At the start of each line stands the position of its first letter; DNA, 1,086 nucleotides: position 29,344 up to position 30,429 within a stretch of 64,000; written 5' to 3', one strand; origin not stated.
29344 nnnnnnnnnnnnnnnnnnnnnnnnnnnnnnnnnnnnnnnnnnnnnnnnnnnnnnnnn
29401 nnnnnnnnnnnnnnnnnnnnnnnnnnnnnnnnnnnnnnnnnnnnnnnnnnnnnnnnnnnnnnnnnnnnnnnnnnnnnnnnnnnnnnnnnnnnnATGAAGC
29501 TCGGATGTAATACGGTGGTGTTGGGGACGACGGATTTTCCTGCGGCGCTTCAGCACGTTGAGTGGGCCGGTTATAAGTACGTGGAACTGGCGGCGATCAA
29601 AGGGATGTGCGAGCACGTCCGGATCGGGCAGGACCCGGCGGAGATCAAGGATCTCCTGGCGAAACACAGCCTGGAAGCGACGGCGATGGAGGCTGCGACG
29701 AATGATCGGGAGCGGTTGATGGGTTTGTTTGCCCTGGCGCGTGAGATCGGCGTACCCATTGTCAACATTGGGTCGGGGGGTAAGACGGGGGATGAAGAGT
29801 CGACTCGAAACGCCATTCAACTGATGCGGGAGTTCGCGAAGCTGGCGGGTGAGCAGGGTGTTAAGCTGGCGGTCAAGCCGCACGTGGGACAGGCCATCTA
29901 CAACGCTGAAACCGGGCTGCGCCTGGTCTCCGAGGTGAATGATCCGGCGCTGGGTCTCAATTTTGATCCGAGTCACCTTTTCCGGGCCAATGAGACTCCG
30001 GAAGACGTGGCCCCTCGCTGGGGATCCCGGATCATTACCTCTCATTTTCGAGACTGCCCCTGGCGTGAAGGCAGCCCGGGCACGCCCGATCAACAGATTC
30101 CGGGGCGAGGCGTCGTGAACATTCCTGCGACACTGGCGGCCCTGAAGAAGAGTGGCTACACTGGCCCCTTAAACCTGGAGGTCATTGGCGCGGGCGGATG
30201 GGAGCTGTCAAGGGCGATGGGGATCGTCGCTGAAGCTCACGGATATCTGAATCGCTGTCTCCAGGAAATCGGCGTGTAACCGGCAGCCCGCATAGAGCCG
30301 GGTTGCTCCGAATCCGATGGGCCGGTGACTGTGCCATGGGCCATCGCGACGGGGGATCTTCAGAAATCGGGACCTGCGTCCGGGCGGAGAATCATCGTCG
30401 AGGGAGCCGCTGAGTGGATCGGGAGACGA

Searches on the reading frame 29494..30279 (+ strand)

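Call 59: search_protein_families(library=pfam, proteins=[window:29494-30279:+], max_evalue=0.0001)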
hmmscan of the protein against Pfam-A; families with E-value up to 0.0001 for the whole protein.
window:29494-30279:+ (261 aa): 1 family
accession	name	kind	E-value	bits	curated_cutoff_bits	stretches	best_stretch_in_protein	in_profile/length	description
PF01261.30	AP_endonuc_2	-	3.4e-30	106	31.1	1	22-240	4-234/249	Xylose isomerase-like TIM barrel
